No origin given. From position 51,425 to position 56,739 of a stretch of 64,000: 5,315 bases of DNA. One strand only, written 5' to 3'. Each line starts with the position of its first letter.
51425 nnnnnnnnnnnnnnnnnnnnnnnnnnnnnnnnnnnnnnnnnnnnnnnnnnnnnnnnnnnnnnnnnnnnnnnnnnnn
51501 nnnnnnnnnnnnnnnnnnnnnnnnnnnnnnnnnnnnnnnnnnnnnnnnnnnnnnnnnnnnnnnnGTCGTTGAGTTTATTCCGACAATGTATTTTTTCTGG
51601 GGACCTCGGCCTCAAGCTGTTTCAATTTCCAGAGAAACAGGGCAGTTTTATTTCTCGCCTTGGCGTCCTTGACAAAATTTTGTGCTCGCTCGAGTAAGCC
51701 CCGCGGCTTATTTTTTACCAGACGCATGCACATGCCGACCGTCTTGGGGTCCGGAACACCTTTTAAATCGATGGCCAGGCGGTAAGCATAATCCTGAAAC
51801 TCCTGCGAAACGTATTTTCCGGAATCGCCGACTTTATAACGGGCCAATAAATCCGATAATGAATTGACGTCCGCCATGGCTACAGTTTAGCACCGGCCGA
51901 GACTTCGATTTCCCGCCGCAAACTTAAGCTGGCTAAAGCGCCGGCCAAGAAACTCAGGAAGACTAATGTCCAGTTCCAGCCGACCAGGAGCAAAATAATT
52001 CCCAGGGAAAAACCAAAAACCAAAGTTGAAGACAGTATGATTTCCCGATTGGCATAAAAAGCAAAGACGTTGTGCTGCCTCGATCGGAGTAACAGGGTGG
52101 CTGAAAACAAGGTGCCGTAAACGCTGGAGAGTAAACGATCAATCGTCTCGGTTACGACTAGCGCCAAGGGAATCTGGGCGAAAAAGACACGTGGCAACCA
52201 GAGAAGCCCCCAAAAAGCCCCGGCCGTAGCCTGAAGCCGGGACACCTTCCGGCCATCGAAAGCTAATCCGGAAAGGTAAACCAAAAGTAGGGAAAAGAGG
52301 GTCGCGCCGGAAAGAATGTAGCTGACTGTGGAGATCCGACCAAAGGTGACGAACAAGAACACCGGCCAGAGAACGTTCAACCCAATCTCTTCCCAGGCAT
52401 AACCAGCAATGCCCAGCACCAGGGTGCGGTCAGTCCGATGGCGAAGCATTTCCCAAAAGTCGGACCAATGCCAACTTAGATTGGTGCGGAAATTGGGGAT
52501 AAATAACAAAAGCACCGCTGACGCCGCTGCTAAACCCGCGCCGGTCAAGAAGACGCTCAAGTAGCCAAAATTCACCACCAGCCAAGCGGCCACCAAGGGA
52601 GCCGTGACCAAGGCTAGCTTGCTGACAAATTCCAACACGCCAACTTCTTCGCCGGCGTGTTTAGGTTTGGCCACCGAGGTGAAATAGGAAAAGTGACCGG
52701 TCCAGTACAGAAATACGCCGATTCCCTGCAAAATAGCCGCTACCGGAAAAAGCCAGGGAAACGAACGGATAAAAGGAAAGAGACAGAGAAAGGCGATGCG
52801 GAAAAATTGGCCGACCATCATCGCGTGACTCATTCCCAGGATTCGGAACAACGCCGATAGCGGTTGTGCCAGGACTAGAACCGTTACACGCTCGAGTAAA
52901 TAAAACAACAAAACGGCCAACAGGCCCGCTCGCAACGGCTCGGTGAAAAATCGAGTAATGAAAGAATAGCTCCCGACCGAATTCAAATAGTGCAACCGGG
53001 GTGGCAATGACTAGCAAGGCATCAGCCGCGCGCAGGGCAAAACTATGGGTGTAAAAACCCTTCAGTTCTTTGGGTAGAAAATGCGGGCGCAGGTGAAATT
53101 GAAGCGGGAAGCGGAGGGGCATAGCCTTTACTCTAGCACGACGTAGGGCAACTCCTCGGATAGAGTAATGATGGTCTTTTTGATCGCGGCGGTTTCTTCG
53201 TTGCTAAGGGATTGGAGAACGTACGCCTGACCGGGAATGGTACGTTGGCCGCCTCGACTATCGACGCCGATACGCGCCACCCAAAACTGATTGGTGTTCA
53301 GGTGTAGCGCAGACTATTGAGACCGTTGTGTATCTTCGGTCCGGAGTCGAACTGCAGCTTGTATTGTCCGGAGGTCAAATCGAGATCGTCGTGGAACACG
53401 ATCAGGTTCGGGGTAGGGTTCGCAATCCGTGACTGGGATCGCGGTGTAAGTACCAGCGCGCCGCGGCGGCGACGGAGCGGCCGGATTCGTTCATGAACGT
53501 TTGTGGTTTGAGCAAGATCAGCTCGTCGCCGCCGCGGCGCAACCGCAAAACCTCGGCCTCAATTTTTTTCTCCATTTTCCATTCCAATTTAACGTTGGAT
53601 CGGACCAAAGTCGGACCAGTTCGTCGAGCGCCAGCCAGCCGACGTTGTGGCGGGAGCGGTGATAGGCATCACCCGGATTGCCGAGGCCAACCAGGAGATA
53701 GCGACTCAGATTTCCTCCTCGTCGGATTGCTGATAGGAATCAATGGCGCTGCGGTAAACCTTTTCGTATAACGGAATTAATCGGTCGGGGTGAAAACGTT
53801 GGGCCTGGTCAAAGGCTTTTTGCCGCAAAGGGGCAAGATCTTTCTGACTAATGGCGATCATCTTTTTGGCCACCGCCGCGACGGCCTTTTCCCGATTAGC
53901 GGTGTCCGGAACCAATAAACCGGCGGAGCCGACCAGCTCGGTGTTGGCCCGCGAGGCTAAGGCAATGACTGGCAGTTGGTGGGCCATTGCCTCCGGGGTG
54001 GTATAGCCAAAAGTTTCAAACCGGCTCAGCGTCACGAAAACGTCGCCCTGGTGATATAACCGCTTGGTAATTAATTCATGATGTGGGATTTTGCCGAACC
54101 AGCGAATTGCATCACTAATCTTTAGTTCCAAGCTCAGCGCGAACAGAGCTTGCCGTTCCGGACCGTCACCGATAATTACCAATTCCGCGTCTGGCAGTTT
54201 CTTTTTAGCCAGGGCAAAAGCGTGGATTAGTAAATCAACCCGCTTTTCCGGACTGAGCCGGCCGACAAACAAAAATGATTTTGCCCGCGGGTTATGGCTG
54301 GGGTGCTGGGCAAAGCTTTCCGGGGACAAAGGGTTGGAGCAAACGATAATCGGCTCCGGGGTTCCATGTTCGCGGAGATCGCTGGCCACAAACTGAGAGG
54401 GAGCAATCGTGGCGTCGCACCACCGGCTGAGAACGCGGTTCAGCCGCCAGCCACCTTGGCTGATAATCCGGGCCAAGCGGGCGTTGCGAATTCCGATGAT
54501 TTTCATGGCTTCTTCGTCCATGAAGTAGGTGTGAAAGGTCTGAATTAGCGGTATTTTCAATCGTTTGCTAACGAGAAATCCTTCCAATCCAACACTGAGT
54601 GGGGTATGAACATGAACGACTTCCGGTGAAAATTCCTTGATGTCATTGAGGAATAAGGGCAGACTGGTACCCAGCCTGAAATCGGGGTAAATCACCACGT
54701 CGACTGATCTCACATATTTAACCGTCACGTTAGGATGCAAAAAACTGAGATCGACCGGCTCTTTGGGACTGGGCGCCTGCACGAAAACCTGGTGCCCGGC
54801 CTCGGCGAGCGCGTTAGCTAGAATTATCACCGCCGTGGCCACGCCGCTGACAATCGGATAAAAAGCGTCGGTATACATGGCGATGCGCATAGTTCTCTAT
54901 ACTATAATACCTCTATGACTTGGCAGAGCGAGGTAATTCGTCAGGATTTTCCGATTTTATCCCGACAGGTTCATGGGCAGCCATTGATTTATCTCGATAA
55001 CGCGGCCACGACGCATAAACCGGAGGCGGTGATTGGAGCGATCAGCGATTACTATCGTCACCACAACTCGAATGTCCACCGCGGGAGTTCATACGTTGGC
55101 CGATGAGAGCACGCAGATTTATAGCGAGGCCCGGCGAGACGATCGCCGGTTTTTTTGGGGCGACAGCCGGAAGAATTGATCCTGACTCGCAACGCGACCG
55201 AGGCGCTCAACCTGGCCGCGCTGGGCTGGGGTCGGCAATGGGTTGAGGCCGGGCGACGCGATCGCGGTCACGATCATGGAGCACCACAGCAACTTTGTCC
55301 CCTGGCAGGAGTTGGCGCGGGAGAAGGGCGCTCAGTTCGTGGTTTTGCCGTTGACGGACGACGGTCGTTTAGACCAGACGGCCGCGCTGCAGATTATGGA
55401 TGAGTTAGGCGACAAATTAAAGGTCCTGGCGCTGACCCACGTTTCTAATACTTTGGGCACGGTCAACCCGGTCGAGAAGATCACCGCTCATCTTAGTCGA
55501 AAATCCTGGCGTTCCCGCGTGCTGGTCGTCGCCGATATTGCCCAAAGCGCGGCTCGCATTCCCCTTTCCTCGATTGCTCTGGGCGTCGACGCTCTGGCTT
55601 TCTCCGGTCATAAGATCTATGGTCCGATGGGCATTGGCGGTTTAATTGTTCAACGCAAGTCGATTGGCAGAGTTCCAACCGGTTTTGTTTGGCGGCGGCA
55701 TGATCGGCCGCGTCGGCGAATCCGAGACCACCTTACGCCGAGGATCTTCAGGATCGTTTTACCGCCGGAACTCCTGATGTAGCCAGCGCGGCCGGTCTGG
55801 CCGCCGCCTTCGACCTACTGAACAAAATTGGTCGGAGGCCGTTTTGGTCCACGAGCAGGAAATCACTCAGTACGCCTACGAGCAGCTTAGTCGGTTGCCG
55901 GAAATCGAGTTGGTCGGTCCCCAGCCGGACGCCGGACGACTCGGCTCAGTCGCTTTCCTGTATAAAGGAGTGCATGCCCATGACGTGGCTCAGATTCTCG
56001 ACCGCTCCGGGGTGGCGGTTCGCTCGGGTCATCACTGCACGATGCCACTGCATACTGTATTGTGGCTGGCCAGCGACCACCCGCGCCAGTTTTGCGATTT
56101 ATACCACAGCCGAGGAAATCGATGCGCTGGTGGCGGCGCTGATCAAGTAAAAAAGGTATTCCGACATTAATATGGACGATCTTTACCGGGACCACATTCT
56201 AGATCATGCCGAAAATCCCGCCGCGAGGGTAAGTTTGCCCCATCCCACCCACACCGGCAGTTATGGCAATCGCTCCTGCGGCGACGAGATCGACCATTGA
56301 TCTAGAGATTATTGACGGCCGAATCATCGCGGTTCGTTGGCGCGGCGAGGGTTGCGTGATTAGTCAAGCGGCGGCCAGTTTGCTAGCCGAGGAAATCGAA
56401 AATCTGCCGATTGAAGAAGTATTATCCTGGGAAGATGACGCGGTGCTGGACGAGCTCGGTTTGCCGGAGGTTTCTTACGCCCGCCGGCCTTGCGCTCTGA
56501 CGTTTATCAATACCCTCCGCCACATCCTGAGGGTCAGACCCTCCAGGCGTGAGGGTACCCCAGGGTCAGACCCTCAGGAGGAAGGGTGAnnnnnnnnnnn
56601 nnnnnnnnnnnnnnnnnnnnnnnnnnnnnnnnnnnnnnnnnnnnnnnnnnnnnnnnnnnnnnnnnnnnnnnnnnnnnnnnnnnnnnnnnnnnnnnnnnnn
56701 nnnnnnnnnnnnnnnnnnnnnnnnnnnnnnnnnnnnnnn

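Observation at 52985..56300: Indel hot-spot: MFS, pth, sufS and sufU are broken while the GT4 gene in the middle is intact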

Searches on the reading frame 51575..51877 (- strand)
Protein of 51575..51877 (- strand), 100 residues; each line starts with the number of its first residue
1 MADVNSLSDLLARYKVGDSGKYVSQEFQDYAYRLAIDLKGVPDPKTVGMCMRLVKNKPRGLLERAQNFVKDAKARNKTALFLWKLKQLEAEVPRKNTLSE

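Call 36: search_protein_families(library=pfam, proteins=[window:51575-51877:-], max_evalue=0.01)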
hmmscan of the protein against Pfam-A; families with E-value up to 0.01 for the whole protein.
window:51575-51877:- (100 aa): 0 families

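Call 56: find_encoding_contigs(protein=window:51575-51877:-, flank=10000, max_places=6)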
Protein window:51575-51877:- (100 aa): 2 contigs read that carry it; 2 places shown.
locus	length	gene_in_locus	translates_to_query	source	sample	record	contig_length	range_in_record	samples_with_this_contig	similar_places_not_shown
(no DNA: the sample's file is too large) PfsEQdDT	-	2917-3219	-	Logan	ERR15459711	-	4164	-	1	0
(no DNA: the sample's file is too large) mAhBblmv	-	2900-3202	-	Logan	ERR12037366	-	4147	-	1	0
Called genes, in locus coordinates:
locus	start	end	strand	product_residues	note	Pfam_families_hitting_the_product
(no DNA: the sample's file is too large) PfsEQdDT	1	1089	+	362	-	?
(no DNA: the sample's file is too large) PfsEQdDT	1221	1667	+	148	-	PF01195:Pept_tRNA_hydro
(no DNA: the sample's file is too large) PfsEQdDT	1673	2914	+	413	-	PF07690:MFS_1 (weak)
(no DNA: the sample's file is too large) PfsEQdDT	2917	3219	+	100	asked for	-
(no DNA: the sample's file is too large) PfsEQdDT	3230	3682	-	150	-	-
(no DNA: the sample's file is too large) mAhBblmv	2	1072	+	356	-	?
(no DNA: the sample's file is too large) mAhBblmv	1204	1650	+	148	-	PF01195:Pept_tRNA_hydro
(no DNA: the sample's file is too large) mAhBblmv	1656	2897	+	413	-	PF07690:MFS_1 (weak)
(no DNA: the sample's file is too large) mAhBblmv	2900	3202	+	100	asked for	-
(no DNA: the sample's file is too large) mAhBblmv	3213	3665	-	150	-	-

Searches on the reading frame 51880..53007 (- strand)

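Call 7: search_protein_families(library=pfam, proteins=[window:51880-53007:-], max_evalue=0.01)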
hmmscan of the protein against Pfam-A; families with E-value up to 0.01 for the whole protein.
window:51880-53007:- (375 aa): 2 families
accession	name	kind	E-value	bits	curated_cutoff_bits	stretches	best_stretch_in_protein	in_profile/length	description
PF07690.21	MFS_1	-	6.2e-07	29.1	33.4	1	26-291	33-264/347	Major Facilitator Superfamily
PF05978.22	UNC-93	-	0.00021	21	22.9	1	27-140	9-116/379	Ion channel regulatory protein UNC-93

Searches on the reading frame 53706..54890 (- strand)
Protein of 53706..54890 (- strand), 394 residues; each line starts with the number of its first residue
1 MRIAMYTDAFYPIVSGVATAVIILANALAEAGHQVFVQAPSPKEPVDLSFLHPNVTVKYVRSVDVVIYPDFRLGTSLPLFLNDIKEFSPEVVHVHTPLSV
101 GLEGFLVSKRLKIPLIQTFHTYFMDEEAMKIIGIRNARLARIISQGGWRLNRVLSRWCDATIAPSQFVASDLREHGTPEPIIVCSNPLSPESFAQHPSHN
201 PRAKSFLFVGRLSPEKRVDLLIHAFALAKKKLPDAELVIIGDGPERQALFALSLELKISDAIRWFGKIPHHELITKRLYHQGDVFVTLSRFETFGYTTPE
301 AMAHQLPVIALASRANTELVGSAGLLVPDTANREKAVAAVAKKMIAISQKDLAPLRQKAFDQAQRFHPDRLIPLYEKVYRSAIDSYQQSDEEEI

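Call 6: find_encoding_contigs(protein=window:53706-54890:-, flank=10000, max_places=10)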
Protein window:53706-54890:- (394 aa): no gene with exactly this product is on record in the collection.

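Call 7: search_protein_families(library=pfam, proteins=[window:53706-54890:-], max_evalue=0.01)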
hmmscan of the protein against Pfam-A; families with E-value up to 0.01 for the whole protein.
window:53706-54890:- (394 aa): 6 families
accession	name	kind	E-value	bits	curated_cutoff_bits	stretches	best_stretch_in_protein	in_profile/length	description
PF00534.26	Glycos_transf_1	-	1.5e-30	106.4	26.4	1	198-342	10-154/172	Glycosyl transferases group 1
PF13439.12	Glyco_transf_4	-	3.5e-27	95.9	28.5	1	14-190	1-168/170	Glycosyltransferase Family 4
PF13692.12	Glyco_trans_1_4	-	5.3e-27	95.3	27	1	204-337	2-133/142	Glycosyl transferases group 1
PF13579.12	Glyco_trans_4_4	-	2.8e-16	60.7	29.7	1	16-186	2-157/158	Glycosyl transferase 4-like domain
PF20706.3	GT4-conflict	-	6.6e-09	35.7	26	1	177-311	169-311/385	Family 4 Glycosyltransferase in conflict systems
PF13477.12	Glyco_trans_4_2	-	8.5e-06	26.4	23.4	1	24-123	16-111/139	Glycosyl transferase 4-like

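Call 15: find_related_loci(query=window:53706-54890:-, collection=genome_contigs, flank=10000)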
Query window:53706-54890:- (394 aa) in genome_contigs; peptide patterns used: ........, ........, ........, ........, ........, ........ (x = any residue, [..] = any of these).
164 stretches matched a pattern; 2 encode a relative of the query (tblastn E <= 1e-3); 2 distinct loci.
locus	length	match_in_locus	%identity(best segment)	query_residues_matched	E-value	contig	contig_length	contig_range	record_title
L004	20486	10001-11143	56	1-379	1e-146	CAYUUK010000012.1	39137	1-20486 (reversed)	MAG TPA_asm: uncultured Pseudomonadales bacterium isolate SRP141376_co5_90 genome assembly, contig: NODE_2297_length_391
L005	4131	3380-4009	32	80-310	1e-21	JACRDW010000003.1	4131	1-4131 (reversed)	MAG: Methanobacteriota archaeon isolate NC_groundwater_1682_Pr3_B-0.1um_46_15 SR-2_scaffold_141_25155, whole genome shot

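Call 16: find_related_loci(query=window:53706-54890:-, collection=metagenome_contigs, flank=10000)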
Query window:53706-54890:- (394 aa) in metagenome_contigs; peptide patterns used: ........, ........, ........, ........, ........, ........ (x = any residue, [..] = any of these).
198 stretches matched a pattern; 2 encode a relative of the query (tblastn E <= 1e-3); 2 distinct loci.
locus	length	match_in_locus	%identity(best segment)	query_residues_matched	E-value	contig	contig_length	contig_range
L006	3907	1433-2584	55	1-382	4e-153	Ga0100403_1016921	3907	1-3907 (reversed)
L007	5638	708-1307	30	161-370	2e-15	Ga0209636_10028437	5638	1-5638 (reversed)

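Call 30: list_cluster_members(proteins=[P0121, window:53706-54890:-, window:55243-55782:+])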
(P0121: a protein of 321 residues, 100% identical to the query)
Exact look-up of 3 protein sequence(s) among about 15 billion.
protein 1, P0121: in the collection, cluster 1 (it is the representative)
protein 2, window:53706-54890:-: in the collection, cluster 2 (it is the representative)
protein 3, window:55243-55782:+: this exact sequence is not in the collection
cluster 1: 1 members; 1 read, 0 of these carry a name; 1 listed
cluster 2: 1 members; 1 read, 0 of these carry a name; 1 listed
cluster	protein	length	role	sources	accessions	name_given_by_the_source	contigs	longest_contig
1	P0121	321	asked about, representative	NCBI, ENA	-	-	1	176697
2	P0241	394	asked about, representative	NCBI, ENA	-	-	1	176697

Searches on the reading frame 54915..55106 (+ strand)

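Call 7: search_protein_families(library=pfam, proteins=[window:54915-55106:+], max_evalue=0.01)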
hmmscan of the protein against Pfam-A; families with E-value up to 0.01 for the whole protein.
window:54915-55106:+ (63 aa): 1 family
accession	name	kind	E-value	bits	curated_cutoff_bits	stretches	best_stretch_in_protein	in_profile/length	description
PF00266.25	Aminotran_5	-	1.6e-10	41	21.5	1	25-59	1-35/371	Aminotransferase class-V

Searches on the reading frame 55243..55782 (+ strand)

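Call 7: search_protein_families(library=pfam, proteins=[window:55243-55782:+], max_evalue=0.01)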
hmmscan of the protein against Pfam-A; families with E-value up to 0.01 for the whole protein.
window:55243-55782:+ (179 aa): 2 families
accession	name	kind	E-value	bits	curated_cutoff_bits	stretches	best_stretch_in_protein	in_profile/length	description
PF00266.25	Aminotran_5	-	1.5e-38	133.2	21.5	1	2-144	86-221/371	Aminotransferase class-V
PF00155.27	Aminotran_1_2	-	0.0032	17.1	19.7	1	17-100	100-187/361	Aminotransferase class I and II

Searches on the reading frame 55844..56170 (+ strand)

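Call 7: search_protein_families(library=pfam, proteins=[window:55844-56170:+], max_evalue=0.01)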
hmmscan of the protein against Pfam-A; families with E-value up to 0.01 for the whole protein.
window:55844-56170:+ (108 aa): 1 family
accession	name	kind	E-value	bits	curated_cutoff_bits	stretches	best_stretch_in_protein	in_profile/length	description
PF00266.25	Aminotran_5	-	7.6e-19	68.4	21.5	1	3-74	279-350/371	Aminotransferase class-V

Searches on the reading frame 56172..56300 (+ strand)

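Call 7: search_protein_families(library=pfam, proteins=[window:56172-56300:+], max_evalue=0.01)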
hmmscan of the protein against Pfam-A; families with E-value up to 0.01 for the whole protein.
window:56172-56300:+ (42 aa): 1 family
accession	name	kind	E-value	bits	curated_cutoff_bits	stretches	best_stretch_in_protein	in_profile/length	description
PF01592.21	NifU_N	-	0.00017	22.1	22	1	5-40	2-38/127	NifU-like N terminal domain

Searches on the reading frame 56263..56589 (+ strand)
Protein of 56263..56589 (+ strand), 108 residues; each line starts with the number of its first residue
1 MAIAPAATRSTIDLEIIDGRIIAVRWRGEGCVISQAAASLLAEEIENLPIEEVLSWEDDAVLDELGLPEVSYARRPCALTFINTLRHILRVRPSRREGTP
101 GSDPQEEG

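Call 7: search_protein_families(library=pfam, proteins=[window:56263-56589:+], max_evalue=0.01)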
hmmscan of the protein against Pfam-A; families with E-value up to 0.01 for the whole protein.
window:56263-56589:+ (108 aa): 1 family
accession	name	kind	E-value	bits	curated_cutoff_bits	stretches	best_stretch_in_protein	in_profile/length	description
PF01592.21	NifU_N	-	1e-07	32.6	22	1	12-72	42-103/127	NifU-like N terminal domain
